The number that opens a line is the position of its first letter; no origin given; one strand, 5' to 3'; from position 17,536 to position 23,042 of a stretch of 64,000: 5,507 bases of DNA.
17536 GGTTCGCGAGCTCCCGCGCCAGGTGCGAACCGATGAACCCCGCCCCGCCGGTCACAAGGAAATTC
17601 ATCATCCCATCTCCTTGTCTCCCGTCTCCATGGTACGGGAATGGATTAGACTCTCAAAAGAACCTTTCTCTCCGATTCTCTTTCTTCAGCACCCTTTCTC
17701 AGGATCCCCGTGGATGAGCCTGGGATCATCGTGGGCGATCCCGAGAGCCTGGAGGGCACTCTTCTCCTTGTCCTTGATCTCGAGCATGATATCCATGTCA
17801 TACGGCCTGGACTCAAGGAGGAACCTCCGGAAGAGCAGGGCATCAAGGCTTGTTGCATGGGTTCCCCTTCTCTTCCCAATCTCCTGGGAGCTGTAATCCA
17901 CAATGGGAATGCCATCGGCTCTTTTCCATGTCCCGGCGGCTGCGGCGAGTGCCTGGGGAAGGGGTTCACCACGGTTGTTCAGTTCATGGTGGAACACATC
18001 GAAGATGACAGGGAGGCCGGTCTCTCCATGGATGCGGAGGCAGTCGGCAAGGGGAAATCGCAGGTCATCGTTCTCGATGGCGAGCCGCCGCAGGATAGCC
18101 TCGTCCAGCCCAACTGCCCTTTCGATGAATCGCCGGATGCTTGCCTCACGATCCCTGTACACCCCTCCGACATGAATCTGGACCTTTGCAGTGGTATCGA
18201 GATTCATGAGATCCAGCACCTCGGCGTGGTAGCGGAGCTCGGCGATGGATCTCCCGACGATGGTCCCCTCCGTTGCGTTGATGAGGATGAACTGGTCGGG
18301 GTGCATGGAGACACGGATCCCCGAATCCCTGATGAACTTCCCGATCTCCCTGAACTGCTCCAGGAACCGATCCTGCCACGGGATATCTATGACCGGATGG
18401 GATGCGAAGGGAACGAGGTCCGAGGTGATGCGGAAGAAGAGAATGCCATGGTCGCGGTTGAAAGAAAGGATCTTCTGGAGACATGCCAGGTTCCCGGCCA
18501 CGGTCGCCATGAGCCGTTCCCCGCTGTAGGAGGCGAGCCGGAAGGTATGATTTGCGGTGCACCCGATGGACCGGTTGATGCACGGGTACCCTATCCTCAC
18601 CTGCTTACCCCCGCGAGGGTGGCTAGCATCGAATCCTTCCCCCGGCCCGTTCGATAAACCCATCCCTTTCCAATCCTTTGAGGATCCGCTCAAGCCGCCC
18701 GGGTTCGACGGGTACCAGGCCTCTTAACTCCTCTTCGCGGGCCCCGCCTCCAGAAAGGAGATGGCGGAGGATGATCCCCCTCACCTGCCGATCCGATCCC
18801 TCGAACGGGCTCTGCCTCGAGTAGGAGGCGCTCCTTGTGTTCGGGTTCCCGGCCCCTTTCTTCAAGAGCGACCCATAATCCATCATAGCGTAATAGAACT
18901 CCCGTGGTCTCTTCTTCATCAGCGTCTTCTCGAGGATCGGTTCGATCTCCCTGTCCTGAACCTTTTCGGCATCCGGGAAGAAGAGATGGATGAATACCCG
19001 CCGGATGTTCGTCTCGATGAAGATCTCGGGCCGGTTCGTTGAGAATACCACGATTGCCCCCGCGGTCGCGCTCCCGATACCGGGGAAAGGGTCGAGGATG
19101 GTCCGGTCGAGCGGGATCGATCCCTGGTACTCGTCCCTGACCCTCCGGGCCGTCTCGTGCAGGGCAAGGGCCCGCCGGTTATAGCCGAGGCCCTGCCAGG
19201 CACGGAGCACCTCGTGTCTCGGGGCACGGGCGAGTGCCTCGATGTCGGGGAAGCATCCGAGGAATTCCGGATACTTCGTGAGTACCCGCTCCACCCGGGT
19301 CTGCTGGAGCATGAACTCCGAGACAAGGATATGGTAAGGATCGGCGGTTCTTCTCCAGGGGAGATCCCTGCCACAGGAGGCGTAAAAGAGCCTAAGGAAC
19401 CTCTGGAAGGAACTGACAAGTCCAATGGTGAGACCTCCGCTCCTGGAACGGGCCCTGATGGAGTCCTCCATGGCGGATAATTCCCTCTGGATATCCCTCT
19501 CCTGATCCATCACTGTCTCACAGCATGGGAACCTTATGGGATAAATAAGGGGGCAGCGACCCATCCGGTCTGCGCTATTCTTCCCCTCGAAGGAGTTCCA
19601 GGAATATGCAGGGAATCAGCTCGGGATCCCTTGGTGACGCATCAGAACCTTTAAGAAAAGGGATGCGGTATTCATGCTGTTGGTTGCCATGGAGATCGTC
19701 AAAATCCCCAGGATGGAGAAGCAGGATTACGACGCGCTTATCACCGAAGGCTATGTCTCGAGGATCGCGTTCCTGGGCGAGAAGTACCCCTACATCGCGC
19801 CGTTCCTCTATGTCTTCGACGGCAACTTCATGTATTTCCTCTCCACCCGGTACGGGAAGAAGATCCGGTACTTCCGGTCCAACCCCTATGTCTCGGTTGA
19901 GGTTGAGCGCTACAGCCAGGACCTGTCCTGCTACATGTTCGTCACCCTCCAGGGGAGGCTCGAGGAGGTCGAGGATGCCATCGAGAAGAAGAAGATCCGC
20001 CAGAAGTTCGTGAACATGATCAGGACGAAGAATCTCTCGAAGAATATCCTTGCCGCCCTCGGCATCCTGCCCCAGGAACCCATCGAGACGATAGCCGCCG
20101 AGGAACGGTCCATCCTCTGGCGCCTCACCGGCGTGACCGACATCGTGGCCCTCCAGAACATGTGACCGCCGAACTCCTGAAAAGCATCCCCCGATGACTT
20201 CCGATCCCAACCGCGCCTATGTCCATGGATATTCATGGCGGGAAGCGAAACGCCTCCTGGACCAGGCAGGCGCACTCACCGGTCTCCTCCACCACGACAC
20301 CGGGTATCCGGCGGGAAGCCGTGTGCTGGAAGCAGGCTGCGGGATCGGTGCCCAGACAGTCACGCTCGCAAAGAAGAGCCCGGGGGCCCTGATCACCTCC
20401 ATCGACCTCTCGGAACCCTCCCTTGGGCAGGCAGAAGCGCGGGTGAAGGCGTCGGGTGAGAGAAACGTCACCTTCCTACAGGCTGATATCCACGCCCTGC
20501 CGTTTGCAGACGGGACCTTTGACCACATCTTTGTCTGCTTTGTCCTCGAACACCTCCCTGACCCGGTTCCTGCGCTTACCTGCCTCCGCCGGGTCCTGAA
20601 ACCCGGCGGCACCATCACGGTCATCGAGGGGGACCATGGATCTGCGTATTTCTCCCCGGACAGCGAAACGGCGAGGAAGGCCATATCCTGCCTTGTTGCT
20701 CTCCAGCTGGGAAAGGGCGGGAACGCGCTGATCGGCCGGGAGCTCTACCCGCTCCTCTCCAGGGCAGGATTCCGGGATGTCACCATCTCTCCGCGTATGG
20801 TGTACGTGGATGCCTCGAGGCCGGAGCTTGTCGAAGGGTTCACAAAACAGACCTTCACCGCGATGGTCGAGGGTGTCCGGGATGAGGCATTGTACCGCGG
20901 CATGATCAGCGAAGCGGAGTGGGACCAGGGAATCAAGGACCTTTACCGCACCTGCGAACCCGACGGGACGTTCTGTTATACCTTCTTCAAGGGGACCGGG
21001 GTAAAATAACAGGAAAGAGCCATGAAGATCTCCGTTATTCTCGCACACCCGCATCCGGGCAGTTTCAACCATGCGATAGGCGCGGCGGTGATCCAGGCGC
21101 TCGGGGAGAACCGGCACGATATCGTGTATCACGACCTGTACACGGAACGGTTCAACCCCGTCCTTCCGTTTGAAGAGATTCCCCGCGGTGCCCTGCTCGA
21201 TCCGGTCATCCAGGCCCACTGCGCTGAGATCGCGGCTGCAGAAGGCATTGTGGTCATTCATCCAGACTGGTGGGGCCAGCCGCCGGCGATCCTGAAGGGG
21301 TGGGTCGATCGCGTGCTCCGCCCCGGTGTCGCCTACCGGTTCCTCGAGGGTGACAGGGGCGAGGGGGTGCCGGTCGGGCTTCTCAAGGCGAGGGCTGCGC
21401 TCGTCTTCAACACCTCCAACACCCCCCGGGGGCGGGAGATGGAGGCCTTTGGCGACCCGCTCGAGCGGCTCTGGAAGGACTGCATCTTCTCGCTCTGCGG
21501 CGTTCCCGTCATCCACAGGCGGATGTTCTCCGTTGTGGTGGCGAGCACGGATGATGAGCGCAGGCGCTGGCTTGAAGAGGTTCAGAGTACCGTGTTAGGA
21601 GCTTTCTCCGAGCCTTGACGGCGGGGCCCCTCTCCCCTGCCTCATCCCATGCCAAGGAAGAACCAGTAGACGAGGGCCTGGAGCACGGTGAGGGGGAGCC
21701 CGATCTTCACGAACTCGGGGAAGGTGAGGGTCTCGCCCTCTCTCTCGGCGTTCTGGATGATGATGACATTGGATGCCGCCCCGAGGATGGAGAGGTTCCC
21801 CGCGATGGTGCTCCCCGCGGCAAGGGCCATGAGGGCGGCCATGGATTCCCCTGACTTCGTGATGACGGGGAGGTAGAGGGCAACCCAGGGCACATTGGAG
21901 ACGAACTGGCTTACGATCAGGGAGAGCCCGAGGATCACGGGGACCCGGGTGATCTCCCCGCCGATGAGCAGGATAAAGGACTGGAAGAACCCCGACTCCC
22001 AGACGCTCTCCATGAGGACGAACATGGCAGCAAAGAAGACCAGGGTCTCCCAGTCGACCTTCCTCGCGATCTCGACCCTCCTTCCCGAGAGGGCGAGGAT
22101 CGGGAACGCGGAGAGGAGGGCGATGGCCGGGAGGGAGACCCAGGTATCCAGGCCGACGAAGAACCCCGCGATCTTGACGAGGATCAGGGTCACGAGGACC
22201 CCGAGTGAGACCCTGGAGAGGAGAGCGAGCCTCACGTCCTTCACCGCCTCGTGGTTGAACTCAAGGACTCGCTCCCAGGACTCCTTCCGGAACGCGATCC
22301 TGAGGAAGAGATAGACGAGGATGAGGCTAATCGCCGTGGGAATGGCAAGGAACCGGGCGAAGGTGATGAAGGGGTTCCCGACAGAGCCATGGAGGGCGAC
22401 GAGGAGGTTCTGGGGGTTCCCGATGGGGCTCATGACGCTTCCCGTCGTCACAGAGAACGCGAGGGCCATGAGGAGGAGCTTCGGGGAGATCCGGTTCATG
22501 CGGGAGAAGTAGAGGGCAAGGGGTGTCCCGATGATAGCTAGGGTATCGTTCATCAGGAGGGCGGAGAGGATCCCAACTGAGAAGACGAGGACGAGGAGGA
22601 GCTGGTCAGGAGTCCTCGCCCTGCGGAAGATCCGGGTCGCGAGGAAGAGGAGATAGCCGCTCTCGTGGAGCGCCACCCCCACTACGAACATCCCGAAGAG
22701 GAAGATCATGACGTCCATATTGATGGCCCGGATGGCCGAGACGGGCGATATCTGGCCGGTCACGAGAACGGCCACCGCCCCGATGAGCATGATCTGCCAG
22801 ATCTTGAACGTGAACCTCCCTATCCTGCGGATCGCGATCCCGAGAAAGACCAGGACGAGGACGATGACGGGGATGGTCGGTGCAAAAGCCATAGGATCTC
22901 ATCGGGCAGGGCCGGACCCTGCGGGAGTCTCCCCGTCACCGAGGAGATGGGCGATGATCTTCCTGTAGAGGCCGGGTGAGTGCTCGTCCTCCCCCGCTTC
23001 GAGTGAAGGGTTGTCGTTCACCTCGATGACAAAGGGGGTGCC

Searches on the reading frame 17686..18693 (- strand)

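Call 62: search_protein_families(library=pfam, proteins=[window:17686-18693:-], max_evalue=0.0001)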
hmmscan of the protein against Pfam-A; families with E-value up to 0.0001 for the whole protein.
window:17686-18693:- (335 aa): 1 family
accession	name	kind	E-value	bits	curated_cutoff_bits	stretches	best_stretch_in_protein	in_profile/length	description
PF03851.20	UvdE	-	7.8e-55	186.5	24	1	41-292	15-272/275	UV-endonuclease UvdE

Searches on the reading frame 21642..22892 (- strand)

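Call 62: search_protein_families(library=pfam, proteins=[window:21642-22892:-], max_evalue=0.0001)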
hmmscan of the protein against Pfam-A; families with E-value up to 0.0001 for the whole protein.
window:21642-22892:- (416 aa): 1 family
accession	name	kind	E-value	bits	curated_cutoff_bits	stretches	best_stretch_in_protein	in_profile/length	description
PF03600.22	CitMHS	-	3.5e-52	178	31.9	1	31-351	11-321/336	Citrate transporter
